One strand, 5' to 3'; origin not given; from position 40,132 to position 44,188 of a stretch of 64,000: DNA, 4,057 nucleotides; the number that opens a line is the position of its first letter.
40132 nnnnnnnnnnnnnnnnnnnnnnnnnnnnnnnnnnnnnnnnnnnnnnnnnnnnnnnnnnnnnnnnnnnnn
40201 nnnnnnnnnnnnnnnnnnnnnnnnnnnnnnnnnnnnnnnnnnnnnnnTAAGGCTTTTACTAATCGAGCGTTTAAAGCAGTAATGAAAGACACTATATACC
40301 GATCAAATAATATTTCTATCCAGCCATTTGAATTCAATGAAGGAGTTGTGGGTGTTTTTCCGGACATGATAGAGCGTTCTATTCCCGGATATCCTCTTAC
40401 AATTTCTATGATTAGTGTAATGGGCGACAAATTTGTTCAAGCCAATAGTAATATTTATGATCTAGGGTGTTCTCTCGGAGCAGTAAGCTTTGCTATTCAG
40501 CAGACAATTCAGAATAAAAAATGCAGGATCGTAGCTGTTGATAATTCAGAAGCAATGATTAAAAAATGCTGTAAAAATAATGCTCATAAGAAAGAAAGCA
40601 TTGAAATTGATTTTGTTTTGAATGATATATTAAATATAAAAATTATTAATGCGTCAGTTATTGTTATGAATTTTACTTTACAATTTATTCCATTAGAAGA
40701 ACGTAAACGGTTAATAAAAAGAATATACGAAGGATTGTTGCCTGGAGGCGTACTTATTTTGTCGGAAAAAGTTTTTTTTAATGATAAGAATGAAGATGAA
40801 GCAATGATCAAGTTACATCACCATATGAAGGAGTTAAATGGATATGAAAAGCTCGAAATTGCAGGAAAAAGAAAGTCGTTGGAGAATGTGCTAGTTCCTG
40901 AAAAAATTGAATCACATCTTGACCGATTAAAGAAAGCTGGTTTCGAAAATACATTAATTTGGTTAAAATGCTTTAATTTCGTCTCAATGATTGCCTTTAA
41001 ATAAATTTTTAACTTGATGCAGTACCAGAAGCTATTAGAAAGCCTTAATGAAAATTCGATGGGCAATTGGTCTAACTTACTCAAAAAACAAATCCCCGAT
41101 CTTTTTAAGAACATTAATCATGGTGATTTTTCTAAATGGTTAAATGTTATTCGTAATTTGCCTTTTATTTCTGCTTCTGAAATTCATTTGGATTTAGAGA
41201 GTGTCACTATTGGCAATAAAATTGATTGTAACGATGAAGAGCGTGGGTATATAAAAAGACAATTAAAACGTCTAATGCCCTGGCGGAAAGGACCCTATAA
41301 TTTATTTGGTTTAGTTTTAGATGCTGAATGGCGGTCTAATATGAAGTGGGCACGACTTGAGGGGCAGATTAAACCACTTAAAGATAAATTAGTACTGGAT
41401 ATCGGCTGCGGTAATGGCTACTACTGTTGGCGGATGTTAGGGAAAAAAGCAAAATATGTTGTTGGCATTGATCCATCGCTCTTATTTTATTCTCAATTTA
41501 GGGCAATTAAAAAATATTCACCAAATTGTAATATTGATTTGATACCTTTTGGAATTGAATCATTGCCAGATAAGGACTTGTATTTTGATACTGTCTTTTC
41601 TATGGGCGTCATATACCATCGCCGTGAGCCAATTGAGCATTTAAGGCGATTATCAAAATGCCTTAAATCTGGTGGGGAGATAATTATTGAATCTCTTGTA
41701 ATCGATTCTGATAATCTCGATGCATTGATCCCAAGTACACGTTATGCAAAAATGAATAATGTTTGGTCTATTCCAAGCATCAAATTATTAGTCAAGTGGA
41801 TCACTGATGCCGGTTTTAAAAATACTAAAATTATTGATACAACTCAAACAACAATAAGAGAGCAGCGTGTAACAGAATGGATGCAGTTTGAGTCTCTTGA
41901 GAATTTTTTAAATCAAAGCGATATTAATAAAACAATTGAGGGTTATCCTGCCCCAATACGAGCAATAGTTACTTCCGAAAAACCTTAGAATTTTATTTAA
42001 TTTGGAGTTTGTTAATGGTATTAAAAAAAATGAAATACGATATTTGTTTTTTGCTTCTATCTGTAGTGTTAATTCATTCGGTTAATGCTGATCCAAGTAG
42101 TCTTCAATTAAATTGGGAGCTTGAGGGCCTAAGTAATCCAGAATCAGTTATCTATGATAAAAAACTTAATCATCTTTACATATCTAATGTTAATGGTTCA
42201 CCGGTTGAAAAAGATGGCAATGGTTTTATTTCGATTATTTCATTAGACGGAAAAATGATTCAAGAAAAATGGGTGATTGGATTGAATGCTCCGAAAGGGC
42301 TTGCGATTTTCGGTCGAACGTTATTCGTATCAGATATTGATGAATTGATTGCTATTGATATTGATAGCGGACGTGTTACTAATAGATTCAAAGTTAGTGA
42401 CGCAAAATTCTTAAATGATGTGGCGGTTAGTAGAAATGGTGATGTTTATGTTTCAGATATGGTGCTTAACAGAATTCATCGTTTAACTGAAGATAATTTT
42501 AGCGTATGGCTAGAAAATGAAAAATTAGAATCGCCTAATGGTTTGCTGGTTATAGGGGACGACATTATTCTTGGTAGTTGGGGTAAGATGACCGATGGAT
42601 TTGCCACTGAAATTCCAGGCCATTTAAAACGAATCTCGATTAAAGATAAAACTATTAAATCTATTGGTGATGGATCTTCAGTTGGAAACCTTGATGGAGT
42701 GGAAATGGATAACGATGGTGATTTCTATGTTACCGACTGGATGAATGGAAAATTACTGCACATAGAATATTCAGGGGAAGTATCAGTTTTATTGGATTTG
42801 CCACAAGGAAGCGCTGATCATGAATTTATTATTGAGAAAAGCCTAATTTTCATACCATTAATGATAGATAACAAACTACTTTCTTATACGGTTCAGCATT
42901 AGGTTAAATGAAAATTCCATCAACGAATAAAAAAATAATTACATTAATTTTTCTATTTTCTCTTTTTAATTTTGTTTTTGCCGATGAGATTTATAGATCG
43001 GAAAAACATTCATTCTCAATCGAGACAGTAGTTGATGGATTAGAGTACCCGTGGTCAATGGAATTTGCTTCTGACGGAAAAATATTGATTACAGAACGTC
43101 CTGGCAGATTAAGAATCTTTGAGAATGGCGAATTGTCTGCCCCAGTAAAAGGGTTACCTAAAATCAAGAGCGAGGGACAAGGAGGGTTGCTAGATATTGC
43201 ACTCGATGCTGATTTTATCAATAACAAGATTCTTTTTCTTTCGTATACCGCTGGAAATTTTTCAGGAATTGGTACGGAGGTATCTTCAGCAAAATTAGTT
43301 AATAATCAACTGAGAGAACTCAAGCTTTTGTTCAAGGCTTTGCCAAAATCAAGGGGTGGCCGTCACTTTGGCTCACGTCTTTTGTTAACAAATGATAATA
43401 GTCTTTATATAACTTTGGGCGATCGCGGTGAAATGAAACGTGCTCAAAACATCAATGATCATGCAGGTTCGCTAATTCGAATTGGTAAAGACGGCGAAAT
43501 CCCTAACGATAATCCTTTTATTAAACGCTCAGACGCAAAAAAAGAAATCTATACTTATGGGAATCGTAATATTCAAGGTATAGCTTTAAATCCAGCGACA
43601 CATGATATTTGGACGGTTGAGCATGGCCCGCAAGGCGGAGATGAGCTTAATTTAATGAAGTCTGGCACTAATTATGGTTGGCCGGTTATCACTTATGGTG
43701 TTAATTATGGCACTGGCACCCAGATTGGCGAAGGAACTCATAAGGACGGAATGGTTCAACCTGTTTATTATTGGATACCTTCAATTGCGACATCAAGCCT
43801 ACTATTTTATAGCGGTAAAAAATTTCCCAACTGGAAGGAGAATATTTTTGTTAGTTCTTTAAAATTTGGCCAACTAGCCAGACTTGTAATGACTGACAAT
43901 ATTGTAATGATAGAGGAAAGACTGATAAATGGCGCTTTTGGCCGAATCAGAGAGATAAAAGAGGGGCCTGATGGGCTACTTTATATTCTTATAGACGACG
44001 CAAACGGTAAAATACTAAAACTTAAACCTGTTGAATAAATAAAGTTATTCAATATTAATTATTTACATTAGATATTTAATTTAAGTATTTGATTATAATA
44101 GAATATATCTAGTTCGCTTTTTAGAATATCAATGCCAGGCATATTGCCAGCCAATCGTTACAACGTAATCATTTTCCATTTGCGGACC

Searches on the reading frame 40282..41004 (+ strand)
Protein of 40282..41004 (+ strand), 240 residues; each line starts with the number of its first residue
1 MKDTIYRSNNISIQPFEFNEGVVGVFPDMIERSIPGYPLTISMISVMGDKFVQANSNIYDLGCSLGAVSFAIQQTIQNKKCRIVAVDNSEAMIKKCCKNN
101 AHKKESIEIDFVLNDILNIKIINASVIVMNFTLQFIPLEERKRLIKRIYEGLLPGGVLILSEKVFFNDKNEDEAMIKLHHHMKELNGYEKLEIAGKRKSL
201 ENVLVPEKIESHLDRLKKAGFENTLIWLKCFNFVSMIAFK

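Call 47: search_protein_families(library=ncbifam, proteins=[window:40282-41004:+], max_evalue=1e-8)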
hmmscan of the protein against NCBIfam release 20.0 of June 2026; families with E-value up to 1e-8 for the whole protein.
window:40282-41004:+ (240 aa): 3 families
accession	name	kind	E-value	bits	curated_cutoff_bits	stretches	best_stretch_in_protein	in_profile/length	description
TIGR00740.1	TIGR00740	equivalog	2e-80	269.9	193.3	1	2-240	1-239/239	carboxy-S-adenosyl-L-methionine synthase CmoA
NF011995.0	PRK15451.1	equivalog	3.3e-77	259.3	285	1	2-240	4-242/247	carboxy-S-adenosyl-L-methionine synthase CmoA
TIGR02072.1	BioC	equivalog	8.4e-11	42.1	184.95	1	42-162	22-134/244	malonyl-ACP O-methyltransferase BioC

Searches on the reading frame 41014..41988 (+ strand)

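Call 47: search_protein_families(library=ncbifam, proteins=[window:41014-41988:+], max_evalue=1e-8)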
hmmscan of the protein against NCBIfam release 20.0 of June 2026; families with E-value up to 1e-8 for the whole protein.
window:41014-41988:+ (324 aa): 6 families
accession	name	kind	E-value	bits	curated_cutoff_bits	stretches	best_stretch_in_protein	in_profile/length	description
TIGR00452.1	TIGR00452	equivalog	7.2e-130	432.4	275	1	8-321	2-315/316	tRNA 5-methoxyuridine(34)/uridine 5-oxyacetic acid(34) synthase CmoB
NF011650.0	PRK15068.1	equivalog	6.7e-125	416.3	209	1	1-323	1-323/324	tRNA 5-methoxyuridine(34)/uridine 5-oxyacetic acid(34) synthase CmoB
TIGR04290.1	meth_Rta_06860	hypoth_equivalog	2.2e-13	50.2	300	1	109-217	34-142/226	TIGR04290 family methyltransferase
TIGR01983.1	UbiG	equivalog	2.6e-11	43.2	102.95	1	114-228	45-154/228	bifunctional 2-polyprenyl-6-hydroxyphenol methylase/3-demethylubiquinol 3-O-methyltransferase UbiG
NF045667.1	MTase_DVU1556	equivalog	7.2e-11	41.9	155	1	123-300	22-191/213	DVU_1556 family methyltransferase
NF047649.1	MTase_UXPK_star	exception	3.1e-09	36.3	460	1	117-251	73-202/283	methyltransferase/UXPK-star double selenoprotein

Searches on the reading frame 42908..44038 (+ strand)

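Call 47: search_protein_families(library=ncbifam, proteins=[window:42908-44038:+], max_evalue=1e-8)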
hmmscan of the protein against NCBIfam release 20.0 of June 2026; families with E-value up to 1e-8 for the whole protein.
window:42908-44038:+ (376 aa): 1 family
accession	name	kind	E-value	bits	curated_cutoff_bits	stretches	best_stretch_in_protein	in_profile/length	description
TIGR03606.1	non_repeat_PQQ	subfamily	1.6e-36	126.1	434.55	1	183-261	195-270/454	glucose/sorbosone family PQQ-dependent dehydrogenase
